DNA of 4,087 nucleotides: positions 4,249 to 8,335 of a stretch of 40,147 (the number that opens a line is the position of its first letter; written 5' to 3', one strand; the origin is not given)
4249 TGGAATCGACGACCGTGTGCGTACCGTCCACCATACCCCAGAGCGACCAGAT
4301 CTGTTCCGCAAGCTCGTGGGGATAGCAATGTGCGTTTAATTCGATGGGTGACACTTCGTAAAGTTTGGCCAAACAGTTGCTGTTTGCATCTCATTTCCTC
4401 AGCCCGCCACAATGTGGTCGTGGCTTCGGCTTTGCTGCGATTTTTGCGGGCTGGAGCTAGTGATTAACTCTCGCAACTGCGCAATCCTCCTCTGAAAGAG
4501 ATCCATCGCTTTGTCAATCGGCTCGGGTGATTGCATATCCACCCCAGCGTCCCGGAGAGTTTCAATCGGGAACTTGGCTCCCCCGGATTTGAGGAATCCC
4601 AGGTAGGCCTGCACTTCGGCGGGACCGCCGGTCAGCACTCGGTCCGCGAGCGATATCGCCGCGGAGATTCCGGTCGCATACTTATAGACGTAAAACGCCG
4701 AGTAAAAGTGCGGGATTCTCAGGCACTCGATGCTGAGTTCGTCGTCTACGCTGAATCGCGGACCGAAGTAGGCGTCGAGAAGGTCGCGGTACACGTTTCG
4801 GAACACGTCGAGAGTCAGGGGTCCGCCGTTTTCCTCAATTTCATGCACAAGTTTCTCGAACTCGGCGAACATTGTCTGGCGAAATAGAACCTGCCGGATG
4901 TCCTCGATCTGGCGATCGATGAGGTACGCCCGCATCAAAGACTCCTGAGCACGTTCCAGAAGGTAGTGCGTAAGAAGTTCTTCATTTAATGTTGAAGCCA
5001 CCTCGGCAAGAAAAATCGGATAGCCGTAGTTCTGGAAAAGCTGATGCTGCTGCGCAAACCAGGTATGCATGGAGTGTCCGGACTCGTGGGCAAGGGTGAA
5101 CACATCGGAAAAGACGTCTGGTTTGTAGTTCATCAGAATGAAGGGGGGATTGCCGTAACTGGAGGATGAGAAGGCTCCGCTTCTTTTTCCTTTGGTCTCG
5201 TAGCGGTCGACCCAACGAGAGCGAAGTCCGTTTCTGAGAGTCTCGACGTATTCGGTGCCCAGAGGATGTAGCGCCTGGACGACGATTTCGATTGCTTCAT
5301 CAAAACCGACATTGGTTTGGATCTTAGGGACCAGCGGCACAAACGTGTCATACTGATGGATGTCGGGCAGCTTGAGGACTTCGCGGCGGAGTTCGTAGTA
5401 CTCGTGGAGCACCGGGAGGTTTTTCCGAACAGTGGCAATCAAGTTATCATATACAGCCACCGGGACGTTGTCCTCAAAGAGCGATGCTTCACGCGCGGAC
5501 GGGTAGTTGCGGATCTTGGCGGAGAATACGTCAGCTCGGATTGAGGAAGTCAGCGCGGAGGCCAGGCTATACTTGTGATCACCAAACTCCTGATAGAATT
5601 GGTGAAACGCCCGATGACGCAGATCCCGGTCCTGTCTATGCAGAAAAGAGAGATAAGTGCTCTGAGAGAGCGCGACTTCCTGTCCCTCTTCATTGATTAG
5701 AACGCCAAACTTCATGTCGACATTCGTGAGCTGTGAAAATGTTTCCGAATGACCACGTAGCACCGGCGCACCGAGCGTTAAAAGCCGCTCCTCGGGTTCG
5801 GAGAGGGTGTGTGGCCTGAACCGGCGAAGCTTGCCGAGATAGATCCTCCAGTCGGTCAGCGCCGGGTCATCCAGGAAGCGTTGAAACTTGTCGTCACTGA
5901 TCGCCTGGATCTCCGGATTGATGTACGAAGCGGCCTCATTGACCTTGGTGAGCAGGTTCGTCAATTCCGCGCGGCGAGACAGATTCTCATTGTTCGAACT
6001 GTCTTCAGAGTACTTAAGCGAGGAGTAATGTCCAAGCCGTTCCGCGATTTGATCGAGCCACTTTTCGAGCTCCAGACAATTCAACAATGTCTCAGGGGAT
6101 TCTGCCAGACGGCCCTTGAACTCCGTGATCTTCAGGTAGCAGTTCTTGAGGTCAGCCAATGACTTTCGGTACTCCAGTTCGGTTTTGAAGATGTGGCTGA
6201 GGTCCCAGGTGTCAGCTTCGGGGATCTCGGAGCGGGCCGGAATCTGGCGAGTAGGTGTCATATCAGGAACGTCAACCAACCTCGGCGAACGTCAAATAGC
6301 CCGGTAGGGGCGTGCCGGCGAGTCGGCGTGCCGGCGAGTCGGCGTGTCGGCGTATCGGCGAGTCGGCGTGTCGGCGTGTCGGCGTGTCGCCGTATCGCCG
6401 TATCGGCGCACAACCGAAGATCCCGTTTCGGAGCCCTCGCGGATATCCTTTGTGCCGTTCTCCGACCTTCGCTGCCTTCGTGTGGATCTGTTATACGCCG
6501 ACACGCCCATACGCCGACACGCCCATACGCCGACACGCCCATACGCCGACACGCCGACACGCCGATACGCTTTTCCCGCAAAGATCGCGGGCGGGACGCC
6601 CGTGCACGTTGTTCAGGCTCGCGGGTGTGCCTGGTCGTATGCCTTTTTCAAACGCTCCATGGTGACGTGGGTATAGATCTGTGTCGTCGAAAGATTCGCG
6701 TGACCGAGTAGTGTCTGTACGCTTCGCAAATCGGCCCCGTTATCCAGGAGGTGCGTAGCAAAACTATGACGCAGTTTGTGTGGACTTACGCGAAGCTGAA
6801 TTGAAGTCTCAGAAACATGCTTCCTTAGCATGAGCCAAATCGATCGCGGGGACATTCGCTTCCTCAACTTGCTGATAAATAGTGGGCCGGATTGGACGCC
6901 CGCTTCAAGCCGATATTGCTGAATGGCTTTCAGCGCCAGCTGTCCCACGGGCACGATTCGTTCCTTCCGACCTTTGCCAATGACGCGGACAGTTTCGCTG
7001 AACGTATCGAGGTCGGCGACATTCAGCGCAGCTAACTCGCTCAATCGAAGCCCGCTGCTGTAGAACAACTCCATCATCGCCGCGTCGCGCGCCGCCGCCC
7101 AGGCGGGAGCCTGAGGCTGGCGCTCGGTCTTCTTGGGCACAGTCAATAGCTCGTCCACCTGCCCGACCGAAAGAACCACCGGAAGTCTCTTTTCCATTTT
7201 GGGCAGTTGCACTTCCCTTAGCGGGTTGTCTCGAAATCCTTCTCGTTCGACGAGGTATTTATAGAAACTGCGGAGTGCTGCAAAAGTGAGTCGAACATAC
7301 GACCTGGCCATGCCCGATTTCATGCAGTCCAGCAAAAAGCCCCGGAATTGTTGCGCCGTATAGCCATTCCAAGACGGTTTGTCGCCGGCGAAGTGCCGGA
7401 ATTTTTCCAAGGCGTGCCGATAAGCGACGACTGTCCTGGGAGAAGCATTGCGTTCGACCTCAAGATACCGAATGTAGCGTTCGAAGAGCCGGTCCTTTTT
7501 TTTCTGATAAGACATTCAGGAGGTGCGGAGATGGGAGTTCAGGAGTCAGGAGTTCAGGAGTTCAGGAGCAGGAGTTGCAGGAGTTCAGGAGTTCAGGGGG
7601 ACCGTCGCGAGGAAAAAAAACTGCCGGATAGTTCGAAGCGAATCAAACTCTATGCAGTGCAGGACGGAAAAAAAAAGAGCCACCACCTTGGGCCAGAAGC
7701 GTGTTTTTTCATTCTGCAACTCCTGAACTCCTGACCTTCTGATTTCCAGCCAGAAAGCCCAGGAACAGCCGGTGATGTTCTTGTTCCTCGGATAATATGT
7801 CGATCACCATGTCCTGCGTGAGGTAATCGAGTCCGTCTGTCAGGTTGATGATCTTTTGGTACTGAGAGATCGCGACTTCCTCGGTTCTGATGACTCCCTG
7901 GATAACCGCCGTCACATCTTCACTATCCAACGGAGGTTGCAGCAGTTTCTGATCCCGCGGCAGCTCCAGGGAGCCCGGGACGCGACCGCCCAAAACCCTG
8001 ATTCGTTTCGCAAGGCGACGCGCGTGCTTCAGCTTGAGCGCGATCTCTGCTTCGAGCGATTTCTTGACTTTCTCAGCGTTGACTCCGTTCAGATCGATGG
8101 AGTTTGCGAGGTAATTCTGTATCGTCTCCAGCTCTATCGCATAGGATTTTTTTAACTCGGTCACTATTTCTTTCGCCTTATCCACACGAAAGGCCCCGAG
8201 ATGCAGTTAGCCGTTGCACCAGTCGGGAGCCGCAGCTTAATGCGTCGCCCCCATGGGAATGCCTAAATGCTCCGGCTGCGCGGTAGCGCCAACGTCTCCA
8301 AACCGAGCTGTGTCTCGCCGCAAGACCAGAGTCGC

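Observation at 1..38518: Dispersed family of intergenic inverted tandem-oligomer arrays at more than ten gene boundaries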

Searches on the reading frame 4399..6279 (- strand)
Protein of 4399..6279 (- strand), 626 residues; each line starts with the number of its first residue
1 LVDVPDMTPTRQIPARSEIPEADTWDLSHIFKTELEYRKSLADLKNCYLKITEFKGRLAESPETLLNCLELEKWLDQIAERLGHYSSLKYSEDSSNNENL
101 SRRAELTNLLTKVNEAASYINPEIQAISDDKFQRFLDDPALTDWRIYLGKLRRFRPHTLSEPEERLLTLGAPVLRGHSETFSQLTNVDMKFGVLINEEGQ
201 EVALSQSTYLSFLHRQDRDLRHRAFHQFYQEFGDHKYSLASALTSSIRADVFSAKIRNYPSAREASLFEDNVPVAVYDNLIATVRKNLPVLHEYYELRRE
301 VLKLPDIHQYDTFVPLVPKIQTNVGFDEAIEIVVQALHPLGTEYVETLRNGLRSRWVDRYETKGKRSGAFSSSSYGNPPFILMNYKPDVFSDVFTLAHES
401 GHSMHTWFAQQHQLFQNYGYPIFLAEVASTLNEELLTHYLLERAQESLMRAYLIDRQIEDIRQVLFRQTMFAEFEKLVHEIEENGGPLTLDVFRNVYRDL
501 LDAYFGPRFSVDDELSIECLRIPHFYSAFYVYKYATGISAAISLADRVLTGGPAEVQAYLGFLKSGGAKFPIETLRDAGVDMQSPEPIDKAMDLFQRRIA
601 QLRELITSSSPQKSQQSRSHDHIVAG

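Call 17: find_related_loci(query=window:4399-6261:-, collection=genome_contigs, flank=10000)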
Query window:4399-6261:- (620 aa) in genome_contigs; peptide patterns used: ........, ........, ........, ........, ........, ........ (x = any residue, [..] = any of these).
600 stretches matched a pattern (row limit reached: there are more); 599 encode a relative of the query (tblastn E <= 1e-3); the best 80 are kept; 80 distinct loci.
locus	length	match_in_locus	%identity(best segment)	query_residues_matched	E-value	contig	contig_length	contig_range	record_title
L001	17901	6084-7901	62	6-611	0e+0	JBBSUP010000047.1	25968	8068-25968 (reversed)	MAG: Chthoniobacterales bacterium isolate SVL2_sbin.49 SVL2_sbin.49_k141_1324005_length_25968_cov_30.0451, whole genome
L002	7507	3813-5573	61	6-592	0e+0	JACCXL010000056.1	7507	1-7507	MAG: Chthoniobacterales bacterium isolate MGR_bin177 SD2897-2912_k127_4677710, whole genome shotgun sequence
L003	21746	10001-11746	60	7-589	0e+0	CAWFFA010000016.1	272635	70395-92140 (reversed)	MAG: uncultured Verrucomicrobiae bacterium isolate MFD05521.bin.2.89 genome assembly, contig: contig_18894, whole genome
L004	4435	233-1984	60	6-589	0e+0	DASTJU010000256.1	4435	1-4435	MAG TPA_asm: Chthoniobacterales bacterium isolate SMAG_U1651 k141_856255, whole genome shotgun sequence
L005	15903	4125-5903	60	8-600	0e+0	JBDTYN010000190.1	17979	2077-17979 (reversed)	MAG: Chthoniobacterales bacterium isolate cluster4_bin.140 NODE_6101_length_17979_cov_7.423287, whole genome shotgun seq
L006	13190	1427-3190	59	6-592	0e+0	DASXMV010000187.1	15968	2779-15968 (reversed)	MAG TPA_asm: Candidatus Udaeobacter sp. isolate SMAG_U5337 k141_1788095, whole genome shotgun sequence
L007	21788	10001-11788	58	6-600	0e+0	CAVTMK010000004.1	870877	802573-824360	MAG: uncultured Verrucomicrobiae bacterium isolate MFD06526.bin.1.22 genome assembly, contig: contig_760, whole genome s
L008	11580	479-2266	58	6-600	0e+0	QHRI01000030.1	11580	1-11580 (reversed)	MAG: Verrucomicrobia bacterium isolate AV107 14_1009_16_20cm_scaffold_4268_curated, whole genome shotgun sequence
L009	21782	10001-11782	59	8-602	0e+0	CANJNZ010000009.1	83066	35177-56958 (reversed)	MAG: Chthoniobacteraceae bacterium isolate RH-23may17-247 genome assembly, contig: RH-23may17-C2004, whole genome shotgu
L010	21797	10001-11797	58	4-603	0e+0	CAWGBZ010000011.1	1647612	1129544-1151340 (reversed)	MAG: uncultured Verrucomicrobiae bacterium isolate MFD06435.bin.1.194 genome assembly, contig: contig_15079, whole genom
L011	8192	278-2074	58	6-605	0e+0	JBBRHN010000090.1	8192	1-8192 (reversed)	MAG: Chthoniobacterales bacterium isolate Co_metawrap_2715 Cmw_2715_k141_21105576_length_8192_cov_27.9866, whole genome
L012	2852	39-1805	58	1-593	0e+0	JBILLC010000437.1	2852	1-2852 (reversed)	MAG: Chthoniobacteraceae bacterium isolate ME2017-07-27_3300044645_group7_bin107 Rohwer_bin2553_scaffold_2781_c1, whole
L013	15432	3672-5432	58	6-591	0e+0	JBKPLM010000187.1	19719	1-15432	MAG: Verrucomicrobiota bacterium isolate GS_HAYS_MAG_00092 GS_HAYS_000002151251, whole genome shotgun sequence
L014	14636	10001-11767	58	6-593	0e+0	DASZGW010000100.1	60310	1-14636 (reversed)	MAG TPA_asm: Candidatus Udaeobacter sp. isolate SMAG_U6559 k141_1030218, whole genome shotgun sequence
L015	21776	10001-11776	58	9-601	0e+0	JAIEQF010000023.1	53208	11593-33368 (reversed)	MAG: Chthoniobacterales bacterium isolate co.spades.DASTOOL.2.5kb_122 c_000000443127, whole genome shotgun sequence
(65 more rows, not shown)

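Call 28: search_protein_families(library=pfam, proteins=[window:4399-6279:-], max_evalue=0.001)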
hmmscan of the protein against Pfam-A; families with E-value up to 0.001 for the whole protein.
window:4399-6279:- (626 aa): 2 families
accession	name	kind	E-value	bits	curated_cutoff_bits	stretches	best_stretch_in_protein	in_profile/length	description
PF01432.26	Peptidase_M3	-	5e-73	247.4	27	1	212-593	2-456/457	Peptidase family M3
PF08439.15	Peptidase_M3_N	-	1.2e-19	70.7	25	1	123-191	1-70/70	Oligopeptidase F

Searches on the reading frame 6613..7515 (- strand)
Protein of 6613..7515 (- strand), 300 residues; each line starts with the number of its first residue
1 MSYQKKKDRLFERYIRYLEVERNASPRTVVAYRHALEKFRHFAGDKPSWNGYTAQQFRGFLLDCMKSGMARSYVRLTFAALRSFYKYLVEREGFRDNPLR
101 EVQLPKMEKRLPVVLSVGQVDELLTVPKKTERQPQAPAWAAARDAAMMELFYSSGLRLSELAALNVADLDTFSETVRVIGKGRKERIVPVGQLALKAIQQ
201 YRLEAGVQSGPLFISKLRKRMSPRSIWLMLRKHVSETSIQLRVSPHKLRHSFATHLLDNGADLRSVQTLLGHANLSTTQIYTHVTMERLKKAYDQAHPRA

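Call 28: search_protein_families(library=pfam, proteins=[window:6613-7515:-], max_evalue=0.001)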
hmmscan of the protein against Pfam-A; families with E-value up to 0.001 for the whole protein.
window:6613-7515:- (300 aa): 3 families
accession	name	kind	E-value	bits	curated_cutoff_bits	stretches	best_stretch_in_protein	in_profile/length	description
PF00589.27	Phage_integrase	-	4.8e-45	153.8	27.1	1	119-287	7-171/172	Phage integrase family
PF02899.23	Phage_int_SAM_1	-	9.2e-17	61.5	22.3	1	12-91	2-82/83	Phage integrase, N-terminal SAM-like domain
PF13495.12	Phage_int_SAM_4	-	1.1e-07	32.6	27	1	10-92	1-82/85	Phage integrase, N-terminal SAM-like domain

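Call 41: find_encoding_contigs(protein=window:6613-7515:-, flank=10000, max_places=10)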
Protein window:6613-7515:- (300 aa): 2 contigs read that carry it; 2 places shown.
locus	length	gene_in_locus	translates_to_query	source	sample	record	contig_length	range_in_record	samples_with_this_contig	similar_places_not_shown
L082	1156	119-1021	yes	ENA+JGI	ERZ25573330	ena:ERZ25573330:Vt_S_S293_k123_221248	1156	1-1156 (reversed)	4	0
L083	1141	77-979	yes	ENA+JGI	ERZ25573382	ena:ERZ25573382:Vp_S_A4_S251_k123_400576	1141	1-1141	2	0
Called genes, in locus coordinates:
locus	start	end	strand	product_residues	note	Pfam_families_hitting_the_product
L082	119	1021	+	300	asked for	PF13495:Phage_int_SAM_4, PF02899:Phage_int_SAM_1, PF00589:Phage_integrase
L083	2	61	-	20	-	?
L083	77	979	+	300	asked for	PF13495:Phage_int_SAM_4, PF02899:Phage_int_SAM_1, PF00589:Phage_integrase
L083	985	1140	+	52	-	?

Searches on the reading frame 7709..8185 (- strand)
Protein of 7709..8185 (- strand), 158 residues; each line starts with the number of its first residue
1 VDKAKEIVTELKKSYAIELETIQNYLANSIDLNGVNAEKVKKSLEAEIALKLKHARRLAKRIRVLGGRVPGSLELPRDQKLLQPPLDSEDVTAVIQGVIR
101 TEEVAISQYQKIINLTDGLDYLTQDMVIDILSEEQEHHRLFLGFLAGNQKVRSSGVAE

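Call 28: search_protein_families(library=pfam, proteins=[window:7709-8185:-], max_evalue=0.001)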
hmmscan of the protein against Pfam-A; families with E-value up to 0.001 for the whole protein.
window:7709-8185:- (158 aa): 1 family
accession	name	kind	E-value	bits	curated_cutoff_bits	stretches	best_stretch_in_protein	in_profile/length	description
PF00210.30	Ferritin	-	5.1e-17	62.6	24.5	1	10-141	3-132/142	Ferritin-like domain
